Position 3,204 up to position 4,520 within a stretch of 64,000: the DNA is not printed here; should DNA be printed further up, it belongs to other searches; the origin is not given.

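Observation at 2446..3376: Perfect 25-bp direct repeat brackets a two-gene cassette at the 3' end of coaE, giving two genes an identical C-terminus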

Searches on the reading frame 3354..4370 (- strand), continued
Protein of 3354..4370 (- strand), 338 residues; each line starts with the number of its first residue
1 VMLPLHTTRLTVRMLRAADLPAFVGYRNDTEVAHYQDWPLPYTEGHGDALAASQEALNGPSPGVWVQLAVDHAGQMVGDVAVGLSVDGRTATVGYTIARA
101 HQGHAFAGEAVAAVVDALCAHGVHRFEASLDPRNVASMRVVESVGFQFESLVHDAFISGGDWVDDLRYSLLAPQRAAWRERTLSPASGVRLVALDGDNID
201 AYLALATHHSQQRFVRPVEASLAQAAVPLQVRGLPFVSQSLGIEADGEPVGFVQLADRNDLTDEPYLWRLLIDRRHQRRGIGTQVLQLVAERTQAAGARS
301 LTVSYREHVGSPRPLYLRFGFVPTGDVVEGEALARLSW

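Call 15: find_encoding_contigs(protein=P0125, flank=6000, max_places=10)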
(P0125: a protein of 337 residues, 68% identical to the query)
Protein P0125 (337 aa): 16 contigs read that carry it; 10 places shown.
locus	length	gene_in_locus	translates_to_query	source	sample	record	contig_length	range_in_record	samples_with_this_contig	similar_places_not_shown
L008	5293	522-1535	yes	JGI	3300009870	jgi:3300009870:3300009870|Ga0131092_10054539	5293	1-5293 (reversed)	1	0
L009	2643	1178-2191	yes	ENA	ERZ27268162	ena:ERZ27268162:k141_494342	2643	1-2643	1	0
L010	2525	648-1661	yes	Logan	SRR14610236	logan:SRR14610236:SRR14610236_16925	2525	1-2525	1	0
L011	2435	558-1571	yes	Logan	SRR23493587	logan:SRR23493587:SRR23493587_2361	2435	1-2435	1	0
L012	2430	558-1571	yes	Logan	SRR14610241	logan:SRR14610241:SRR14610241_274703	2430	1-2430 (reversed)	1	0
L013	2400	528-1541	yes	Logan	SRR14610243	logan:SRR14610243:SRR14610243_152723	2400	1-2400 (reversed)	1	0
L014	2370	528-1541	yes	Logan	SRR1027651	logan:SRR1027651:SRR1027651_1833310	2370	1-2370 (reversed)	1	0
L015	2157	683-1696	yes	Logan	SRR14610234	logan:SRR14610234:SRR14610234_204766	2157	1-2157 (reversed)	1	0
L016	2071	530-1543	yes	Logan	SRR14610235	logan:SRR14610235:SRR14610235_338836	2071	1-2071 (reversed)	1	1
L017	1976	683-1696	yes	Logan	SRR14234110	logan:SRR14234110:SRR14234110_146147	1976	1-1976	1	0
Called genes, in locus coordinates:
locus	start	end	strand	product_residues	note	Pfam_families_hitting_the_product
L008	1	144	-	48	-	?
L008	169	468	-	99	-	PF18993:Rv0078B (weak)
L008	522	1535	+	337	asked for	PF13302:Acetyltransf_3, PF13420:Acetyltransf_4, PF00583:Acetyltransf_1 (weak), PF08445:FR47 (faint), PF00583:Acetyltransf_1, PF13673:Acetyltransf_10, PF13508:Acetyltransf_7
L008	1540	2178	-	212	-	PF01121:CoaE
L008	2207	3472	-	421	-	PF00575:S1, PF21710:Spt6_S1 (faint), PF00575:S1, PF23459:S1_RRP5 (weak)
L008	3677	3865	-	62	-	-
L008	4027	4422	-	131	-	-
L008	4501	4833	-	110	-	-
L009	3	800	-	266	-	?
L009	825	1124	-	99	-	PF18993:Rv0078B (weak)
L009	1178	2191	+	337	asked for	PF13302:Acetyltransf_3, PF13420:Acetyltransf_4, PF00583:Acetyltransf_1 (weak), PF08445:FR47 (faint), PF00583:Acetyltransf_1, PF13673:Acetyltransf_10, PF13508:Acetyltransf_7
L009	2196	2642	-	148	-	?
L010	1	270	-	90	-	?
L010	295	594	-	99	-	PF18993:Rv0078B (weak)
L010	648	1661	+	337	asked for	PF13302:Acetyltransf_3, PF13420:Acetyltransf_4, PF00583:Acetyltransf_1 (weak), PF08445:FR47 (faint), PF00583:Acetyltransf_1, PF13673:Acetyltransf_10, PF13508:Acetyltransf_7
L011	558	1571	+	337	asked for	PF13302:Acetyltransf_3, PF13420:Acetyltransf_4, PF00583:Acetyltransf_1 (weak), PF08445:FR47 (faint), PF00583:Acetyltransf_1, PF13673:Acetyltransf_10, PF13508:Acetyltransf_7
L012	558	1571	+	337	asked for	PF13302:Acetyltransf_3, PF13420:Acetyltransf_4, PF00583:Acetyltransf_1 (weak), PF08445:FR47 (faint), PF00583:Acetyltransf_1, PF13673:Acetyltransf_10, PF13508:Acetyltransf_7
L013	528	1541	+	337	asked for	PF13302:Acetyltransf_3, PF13420:Acetyltransf_4, PF00583:Acetyltransf_1 (weak), PF08445:FR47 (faint), PF00583:Acetyltransf_1, PF13673:Acetyltransf_10, PF13508:Acetyltransf_7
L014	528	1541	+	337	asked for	PF13302:Acetyltransf_3, PF13420:Acetyltransf_4, PF00583:Acetyltransf_1 (weak), PF08445:FR47 (faint), PF00583:Acetyltransf_1, PF13673:Acetyltransf_10, PF13508:Acetyltransf_7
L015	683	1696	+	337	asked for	PF13302:Acetyltransf_3, PF13420:Acetyltransf_4, PF00583:Acetyltransf_1 (weak), PF08445:FR47 (faint), PF00583:Acetyltransf_1, PF13673:Acetyltransf_10, PF13508:Acetyltransf_7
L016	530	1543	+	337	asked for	PF13302:Acetyltransf_3, PF13420:Acetyltransf_4, PF00583:Acetyltransf_1 (weak), PF08445:FR47 (faint), PF00583:Acetyltransf_1, PF13673:Acetyltransf_10, PF13508:Acetyltransf_7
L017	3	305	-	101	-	?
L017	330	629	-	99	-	PF18993:Rv0078B (weak)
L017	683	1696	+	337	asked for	PF13302:Acetyltransf_3, PF13420:Acetyltransf_4, PF00583:Acetyltransf_1 (weak), PF08445:FR47 (faint), PF00583:Acetyltransf_1, PF13673:Acetyltransf_10, PF13508:Acetyltransf_7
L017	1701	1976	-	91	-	?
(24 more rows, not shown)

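Call 28: find_related_loci(query=window:3357-4367:-, collection=metagenome_contigs, flank=3500)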
Query window:3357-4367:- (337 aa) in metagenome_contigs; peptide patterns used: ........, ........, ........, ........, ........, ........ (x = any residue, [..] = any of these).
150 stretches matched a pattern; 10 encode a relative of the query (tblastn E <= 1e-3); 10 distinct loci.
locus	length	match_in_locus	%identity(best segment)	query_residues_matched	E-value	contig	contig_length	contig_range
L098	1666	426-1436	77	1-337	0e+0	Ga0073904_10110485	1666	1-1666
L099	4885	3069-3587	36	4-173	2e-28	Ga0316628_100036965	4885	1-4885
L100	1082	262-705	33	187-337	8e-20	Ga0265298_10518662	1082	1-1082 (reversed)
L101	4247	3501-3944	33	187-337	3e-19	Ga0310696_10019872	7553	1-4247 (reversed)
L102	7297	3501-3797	40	245-336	2e-13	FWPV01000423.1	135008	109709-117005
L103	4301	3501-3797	40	245-336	2e-13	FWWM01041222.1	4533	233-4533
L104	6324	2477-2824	33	208-325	5e-11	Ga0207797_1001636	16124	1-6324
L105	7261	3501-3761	32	243-332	9e-7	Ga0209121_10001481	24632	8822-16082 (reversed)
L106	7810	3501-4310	26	60-329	2e-6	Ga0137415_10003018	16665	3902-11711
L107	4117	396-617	30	264-336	5e-6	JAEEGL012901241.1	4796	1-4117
